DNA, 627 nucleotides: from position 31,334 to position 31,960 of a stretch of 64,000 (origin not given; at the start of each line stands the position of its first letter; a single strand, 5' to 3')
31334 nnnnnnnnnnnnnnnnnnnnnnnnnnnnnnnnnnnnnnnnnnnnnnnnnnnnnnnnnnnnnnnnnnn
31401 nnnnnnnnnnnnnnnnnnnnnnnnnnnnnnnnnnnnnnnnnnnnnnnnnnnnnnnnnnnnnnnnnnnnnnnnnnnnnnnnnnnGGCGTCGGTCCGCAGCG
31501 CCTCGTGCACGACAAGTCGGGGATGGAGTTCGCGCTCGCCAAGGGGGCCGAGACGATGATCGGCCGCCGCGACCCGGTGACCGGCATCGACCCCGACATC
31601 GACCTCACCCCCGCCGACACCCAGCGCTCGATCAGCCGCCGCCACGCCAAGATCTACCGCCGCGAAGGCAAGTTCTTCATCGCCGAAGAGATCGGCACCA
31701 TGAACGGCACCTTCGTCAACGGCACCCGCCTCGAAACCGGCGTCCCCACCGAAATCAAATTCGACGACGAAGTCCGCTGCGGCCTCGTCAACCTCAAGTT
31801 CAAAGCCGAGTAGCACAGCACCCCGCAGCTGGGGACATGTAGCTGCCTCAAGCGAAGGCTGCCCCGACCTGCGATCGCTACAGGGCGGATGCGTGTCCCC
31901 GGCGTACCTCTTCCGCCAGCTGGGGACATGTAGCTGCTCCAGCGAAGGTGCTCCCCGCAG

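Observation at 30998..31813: cNMP-binding domain fused to an FHA phosphothreonine-recognition domain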

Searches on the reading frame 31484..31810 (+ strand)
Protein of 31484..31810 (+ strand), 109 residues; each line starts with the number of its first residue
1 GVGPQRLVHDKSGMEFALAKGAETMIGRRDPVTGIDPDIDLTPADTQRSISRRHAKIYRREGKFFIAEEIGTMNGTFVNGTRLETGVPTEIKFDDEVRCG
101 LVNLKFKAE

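Call 34: search_solved_structures(query=window:31484-31810:+, max_evalue=0.01, show_alignments=4)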
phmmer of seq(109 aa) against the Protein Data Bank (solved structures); distinct sequences matched with E-value up to 0.01: 12.
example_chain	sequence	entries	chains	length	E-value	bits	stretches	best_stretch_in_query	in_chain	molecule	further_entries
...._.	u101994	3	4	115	1.3e-05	28.9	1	25-106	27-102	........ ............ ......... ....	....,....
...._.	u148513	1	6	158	2.5e-05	27.9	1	28-106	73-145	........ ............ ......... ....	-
7rj3_A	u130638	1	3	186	2.8e-05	27.8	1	29-106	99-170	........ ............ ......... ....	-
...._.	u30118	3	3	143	6e-05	26.7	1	21-106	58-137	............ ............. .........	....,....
8p5x_G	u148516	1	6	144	6.1e-05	26.7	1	21-106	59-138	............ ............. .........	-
2kkl_A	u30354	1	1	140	0.00011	25.9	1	29-106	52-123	Uncharacterized protein Mb1858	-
2kfu_A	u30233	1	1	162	0.00011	25.8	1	28-106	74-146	Rv1827 pThr 22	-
6i2p_D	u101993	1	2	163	0.00012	25.8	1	29-106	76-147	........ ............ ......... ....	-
3gqs_A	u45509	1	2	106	0.00036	24.2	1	29-85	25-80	Adenylate cyclase-like protein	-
4jon_A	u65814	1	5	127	0.00038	24.2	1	47-101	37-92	Centrosomal protein of 170 kDa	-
6hc1_A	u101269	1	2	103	0.0033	21.1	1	24-106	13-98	GGDEF domain protein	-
6hc0_B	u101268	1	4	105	0.0035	21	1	24-106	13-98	GGDEF domain protein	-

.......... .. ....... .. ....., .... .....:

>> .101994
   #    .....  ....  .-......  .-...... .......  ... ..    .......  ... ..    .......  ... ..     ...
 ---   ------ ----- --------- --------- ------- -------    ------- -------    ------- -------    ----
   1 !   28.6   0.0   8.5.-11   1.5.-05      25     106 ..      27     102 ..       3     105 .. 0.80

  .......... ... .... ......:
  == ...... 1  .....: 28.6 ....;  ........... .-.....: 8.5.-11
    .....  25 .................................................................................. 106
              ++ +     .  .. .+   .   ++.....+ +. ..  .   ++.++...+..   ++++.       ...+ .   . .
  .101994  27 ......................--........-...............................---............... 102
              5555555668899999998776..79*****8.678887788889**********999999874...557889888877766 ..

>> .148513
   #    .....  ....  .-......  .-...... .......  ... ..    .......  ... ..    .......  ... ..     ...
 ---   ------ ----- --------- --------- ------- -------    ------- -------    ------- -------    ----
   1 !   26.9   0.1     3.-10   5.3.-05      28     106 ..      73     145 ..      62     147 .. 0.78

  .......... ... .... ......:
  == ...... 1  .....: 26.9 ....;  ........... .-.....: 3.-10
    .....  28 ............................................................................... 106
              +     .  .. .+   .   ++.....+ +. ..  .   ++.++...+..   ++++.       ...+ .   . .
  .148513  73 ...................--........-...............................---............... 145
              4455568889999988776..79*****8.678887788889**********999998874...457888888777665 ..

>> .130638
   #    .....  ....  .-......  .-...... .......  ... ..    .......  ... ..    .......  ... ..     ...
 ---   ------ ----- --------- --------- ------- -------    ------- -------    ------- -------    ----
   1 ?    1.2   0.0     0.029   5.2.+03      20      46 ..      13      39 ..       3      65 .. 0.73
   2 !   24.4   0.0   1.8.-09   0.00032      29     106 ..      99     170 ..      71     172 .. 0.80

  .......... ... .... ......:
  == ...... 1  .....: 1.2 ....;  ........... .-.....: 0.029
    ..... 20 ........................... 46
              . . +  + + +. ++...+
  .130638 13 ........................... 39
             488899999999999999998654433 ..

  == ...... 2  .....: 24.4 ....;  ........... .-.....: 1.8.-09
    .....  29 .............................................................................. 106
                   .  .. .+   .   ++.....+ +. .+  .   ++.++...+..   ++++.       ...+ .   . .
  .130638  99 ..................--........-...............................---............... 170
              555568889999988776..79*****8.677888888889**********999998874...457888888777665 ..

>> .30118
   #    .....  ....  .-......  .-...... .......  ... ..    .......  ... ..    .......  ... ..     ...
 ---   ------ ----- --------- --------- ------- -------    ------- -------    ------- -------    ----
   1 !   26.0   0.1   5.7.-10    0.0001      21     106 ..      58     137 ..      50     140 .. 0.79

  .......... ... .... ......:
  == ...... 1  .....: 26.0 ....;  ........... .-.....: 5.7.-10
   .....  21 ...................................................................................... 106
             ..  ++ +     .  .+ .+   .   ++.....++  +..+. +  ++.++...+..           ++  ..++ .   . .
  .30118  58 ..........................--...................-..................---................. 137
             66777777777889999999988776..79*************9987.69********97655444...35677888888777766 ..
